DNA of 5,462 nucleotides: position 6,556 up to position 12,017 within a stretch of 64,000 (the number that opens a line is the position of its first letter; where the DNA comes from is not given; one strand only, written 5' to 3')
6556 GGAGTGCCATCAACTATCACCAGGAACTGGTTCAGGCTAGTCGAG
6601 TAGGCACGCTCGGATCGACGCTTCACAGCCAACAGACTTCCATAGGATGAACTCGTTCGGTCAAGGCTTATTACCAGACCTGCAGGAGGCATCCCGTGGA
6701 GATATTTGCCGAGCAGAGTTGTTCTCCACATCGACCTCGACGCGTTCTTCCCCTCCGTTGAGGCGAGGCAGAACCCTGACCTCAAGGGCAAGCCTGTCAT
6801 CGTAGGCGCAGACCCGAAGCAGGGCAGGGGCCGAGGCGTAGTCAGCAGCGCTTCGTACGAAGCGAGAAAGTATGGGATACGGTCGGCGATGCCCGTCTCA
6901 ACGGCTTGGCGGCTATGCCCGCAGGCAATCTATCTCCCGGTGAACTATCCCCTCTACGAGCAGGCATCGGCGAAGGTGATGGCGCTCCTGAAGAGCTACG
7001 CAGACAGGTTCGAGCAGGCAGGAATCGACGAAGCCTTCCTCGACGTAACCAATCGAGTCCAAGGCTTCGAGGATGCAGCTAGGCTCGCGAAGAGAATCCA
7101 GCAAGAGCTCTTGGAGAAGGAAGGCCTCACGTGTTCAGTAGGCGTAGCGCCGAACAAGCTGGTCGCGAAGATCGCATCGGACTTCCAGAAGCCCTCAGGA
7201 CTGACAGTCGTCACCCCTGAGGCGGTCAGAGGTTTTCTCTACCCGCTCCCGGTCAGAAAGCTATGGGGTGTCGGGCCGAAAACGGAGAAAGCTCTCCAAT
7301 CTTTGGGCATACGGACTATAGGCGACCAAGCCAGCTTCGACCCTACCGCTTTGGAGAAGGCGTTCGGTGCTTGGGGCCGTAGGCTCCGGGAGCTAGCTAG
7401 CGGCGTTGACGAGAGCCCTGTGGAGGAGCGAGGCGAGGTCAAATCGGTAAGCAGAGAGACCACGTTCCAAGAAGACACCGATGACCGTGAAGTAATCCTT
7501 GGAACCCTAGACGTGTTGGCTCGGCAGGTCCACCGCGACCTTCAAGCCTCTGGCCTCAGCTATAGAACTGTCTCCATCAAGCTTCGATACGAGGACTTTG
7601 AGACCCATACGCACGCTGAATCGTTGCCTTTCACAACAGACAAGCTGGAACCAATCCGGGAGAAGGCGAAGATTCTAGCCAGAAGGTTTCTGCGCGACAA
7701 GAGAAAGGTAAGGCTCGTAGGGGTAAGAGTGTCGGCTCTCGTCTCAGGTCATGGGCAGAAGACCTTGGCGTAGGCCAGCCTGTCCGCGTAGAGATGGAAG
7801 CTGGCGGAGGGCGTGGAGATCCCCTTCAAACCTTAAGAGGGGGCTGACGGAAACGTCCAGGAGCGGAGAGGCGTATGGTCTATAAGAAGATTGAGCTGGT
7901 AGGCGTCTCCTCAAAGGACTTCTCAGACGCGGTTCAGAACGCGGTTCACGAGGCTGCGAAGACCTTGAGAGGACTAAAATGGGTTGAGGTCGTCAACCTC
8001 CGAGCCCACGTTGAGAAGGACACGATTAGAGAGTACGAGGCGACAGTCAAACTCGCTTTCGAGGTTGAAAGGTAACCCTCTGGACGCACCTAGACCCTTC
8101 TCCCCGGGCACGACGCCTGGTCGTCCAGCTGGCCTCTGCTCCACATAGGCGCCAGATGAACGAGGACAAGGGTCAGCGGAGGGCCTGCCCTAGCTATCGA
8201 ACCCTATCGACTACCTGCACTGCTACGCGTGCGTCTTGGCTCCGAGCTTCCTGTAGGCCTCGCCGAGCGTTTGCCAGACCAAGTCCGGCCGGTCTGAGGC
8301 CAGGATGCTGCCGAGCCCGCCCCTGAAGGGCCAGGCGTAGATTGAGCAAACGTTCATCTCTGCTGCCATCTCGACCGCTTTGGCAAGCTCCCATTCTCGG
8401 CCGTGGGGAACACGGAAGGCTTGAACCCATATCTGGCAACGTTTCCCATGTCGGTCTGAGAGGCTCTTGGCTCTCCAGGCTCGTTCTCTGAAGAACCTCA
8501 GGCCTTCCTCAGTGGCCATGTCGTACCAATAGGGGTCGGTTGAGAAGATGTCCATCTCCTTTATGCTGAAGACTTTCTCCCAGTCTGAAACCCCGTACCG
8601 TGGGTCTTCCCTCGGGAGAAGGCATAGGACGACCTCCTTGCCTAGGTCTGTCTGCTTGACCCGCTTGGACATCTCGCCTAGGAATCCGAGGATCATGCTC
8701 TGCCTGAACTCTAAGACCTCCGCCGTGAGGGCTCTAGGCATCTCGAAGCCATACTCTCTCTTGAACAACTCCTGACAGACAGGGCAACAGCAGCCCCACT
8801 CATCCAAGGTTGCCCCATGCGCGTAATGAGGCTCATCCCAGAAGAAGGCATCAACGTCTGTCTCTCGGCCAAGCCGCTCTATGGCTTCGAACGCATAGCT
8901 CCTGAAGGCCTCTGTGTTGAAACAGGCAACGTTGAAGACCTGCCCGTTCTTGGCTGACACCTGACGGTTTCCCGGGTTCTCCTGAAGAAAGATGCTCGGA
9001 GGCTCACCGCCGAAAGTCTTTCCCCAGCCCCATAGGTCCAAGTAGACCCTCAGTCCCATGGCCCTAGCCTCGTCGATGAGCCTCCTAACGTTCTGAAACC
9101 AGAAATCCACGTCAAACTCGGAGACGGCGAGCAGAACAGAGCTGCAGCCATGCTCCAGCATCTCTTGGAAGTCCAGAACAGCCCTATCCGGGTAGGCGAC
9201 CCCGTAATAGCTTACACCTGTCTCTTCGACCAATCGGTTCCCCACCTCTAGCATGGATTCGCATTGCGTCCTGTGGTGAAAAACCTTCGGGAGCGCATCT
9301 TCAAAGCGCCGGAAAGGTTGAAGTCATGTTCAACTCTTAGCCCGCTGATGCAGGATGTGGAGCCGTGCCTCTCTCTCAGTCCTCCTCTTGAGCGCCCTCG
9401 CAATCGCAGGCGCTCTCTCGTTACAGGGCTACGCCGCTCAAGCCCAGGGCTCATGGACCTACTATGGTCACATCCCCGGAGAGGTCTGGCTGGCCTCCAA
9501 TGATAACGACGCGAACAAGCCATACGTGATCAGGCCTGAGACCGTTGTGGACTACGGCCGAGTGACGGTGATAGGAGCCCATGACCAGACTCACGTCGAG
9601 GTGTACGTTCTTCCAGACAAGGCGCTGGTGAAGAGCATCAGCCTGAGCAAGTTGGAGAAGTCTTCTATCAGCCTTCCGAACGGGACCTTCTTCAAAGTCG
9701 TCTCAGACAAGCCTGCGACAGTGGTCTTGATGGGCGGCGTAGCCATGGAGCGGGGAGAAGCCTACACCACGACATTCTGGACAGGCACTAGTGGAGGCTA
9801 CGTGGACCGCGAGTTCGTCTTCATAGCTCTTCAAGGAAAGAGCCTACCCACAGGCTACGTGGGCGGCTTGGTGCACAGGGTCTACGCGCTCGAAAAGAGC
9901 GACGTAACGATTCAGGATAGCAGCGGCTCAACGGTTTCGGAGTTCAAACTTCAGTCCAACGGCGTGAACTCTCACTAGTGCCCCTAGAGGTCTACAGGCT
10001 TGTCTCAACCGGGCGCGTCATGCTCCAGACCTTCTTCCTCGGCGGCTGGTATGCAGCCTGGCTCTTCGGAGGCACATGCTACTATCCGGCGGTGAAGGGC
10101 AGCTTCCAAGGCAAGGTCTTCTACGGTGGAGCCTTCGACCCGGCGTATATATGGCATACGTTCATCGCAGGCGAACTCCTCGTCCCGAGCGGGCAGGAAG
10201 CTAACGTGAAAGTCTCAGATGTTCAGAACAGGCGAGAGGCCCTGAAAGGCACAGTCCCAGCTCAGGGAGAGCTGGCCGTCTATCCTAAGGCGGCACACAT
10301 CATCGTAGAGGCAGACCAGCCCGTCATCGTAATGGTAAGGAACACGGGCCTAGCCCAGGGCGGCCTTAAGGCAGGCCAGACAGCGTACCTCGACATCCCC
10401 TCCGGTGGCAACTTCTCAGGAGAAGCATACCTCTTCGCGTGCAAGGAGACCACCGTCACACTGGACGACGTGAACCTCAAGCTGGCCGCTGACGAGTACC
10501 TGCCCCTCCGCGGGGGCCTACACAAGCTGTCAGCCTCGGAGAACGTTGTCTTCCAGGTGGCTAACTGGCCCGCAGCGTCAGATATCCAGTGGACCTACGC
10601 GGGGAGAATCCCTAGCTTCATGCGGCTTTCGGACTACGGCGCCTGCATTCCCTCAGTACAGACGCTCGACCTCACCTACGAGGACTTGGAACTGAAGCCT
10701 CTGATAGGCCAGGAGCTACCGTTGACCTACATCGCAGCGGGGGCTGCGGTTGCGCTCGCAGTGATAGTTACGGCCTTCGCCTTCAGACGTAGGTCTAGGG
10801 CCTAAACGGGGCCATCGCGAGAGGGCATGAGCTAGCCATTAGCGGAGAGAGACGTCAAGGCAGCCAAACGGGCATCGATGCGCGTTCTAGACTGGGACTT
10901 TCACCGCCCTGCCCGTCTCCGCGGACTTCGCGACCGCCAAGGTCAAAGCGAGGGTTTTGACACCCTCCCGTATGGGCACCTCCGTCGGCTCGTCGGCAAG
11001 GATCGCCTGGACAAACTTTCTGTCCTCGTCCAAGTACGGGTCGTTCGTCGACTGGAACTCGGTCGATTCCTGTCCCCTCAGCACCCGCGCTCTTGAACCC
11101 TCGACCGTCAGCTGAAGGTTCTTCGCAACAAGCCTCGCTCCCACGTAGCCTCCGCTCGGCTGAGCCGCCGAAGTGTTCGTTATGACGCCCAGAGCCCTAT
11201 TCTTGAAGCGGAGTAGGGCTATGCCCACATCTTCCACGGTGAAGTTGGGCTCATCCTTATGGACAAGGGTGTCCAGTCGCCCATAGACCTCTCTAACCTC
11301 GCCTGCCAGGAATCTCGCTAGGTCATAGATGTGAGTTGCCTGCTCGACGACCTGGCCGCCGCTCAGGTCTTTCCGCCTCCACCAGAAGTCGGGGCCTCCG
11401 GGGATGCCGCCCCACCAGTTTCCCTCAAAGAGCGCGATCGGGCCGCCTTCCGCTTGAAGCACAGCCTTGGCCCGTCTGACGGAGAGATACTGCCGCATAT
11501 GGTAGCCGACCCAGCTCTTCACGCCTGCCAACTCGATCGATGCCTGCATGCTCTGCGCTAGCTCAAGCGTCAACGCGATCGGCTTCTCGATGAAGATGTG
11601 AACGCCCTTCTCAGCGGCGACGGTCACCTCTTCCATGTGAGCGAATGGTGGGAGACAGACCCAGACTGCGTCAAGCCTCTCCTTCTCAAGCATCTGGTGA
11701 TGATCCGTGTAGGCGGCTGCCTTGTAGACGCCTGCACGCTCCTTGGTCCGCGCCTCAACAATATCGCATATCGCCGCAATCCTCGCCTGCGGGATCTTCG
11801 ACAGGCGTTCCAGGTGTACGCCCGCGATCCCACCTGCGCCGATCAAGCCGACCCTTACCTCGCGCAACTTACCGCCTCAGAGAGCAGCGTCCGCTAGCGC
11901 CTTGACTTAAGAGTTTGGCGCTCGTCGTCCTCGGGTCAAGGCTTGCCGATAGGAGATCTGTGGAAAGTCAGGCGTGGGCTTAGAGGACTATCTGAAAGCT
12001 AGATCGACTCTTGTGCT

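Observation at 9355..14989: Clustered paralogous family of secreted, N-glycosylation-sequon-bearing repeat proteins with a C-terminal TM anchor and Arg-rich tail (a fourth copy lies at 49776-51275)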

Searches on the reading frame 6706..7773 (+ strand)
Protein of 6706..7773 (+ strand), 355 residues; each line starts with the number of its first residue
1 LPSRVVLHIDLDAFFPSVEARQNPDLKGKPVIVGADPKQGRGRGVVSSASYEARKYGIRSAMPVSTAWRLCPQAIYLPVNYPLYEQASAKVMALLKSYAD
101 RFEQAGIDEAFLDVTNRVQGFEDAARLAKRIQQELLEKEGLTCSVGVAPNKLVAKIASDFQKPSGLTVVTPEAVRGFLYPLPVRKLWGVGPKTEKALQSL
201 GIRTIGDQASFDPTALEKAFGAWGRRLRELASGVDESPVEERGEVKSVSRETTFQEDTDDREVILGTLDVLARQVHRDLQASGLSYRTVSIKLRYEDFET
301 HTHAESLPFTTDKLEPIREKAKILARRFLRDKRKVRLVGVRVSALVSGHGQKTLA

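Call 11: search_protein_families(library=pfam, proteins=[window:6706-7773:+], max_evalue=0.001)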
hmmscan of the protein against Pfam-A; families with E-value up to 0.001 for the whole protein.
window:6706-7773:+ (355 aa): 4 families
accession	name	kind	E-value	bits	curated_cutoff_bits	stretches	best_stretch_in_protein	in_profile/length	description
PF00817.25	IMS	-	8.7e-53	178.7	23.2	1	9-159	1-148/148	impB/mucB/samB family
PF11799.13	IMS_C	-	4.3e-23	82.3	20.7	1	246-352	2-107/109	impB/mucB/samB family C-terminal domain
PF11798.14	IMS_HHH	-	3.9e-11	42.9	24.4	1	171-202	1-32/32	IMS family HHH motif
PF21999.2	IMS_HHH_1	-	0.00071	20.4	27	0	185-233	2-51/53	DNA polymerase-iota, thumb domain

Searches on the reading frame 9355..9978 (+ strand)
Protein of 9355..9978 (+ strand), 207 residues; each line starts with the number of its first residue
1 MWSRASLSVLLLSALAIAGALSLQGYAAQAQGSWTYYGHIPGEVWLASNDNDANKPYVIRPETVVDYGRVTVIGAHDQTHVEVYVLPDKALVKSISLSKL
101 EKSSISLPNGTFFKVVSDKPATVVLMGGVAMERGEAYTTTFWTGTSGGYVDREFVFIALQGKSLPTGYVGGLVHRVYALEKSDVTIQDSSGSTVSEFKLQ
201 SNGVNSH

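Call 4: search_protein_families(library=pfam, proteins=[window:9355-9978:+], max_evalue=1)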
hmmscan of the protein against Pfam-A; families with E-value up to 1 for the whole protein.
window:9355-9978:+ (207 aa): 0 families

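Call 5: search_protein_families(library=ncbifam, proteins=[window:9355-9978:+], max_evalue=1)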
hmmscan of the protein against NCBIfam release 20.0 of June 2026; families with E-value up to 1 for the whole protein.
window:9355-9978:+ (207 aa): 1 family
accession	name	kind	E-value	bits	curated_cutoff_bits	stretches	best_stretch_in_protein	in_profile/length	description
NF001533.0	PRK00364.2-4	subfamily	0.1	12.6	99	1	80-141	3-62/98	co-chaperone GroES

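Call 53: find_encoding_contigs(protein=window:9355-9978:+, flank=3000, max_places=6)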
Protein window:9355-9978:+ (207 aa): 1 contig read that carries it; 1 place shown.
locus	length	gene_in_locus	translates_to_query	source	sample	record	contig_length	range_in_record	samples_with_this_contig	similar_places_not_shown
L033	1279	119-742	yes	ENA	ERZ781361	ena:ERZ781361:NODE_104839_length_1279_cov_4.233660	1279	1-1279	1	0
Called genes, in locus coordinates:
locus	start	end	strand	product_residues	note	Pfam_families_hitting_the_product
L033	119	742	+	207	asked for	-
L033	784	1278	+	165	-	?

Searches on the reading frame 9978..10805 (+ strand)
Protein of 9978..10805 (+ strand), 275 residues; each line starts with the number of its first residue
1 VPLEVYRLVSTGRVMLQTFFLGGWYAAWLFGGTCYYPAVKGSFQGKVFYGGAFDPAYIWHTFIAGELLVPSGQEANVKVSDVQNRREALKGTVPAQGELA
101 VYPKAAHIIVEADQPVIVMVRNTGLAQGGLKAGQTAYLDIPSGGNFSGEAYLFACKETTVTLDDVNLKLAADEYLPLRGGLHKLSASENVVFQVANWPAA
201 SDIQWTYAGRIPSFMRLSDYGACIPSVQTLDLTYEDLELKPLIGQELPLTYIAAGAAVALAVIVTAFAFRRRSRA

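Call 4: search_protein_families(library=pfam, proteins=[window:9978-10805:+], max_evalue=1)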
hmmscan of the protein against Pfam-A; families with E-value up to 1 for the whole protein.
window:9978-10805:+ (275 aa): 0 families

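Call 5: search_protein_families(library=ncbifam, proteins=[window:9978-10805:+], max_evalue=1)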
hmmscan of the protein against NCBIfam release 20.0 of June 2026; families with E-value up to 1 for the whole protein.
window:9978-10805:+ (275 aa): 3 families
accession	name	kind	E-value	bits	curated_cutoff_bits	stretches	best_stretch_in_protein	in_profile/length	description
NF007391.0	PRK09917.1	equivalog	0.014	15.5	249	1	192-274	75-156/157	threonine/serine exporter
NF041738.1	GG_III-CTERM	domain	0.022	14.7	22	1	251-274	3-27/28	GGIII-like transmembrane region-containing protein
NF051874.1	PVV_CTERM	equivalog_domain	0.7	9.7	27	0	252-275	12-35/38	PVV-CTERM domain-containing choice-of-anchor G protein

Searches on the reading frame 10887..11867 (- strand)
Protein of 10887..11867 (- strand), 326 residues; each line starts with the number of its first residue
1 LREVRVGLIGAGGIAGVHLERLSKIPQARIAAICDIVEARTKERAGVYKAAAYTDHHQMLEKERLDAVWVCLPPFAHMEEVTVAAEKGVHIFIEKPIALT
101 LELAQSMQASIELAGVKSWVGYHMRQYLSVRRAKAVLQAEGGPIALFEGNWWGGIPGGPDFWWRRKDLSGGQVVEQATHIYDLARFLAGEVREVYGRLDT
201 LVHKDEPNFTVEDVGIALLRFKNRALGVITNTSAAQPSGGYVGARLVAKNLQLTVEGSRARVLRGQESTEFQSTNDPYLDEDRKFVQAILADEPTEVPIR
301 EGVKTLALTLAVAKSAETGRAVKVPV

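Call 11: search_protein_families(library=pfam, proteins=[window:10887-11867:-], max_evalue=0.001)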
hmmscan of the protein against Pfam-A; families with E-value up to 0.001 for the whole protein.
window:10887-11867:- (326 aa): 4 families
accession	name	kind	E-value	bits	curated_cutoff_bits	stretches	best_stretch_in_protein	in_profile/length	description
PF01408.29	GFO_IDH_MocA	-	4.7e-25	89.1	24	1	4-122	1-120/120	Oxidoreductase family, NAD-binding Rossmann fold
PF22725.1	GFO_IDH_MocA_C3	-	5.9e-17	62.3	27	1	132-259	3-120/124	GFO/IDH/MocA C-terminal domain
PF02894.22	GFO_IDH_MocA_C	-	3.5e-15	56.8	22.9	1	142-263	10-128/218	Oxidoreductase family, C-terminal alpha/beta domain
PF08635.15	ox_reductase_C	-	4.5e-06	26.8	22.5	1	161-192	38-68/142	Putative oxidoreductase C terminal domain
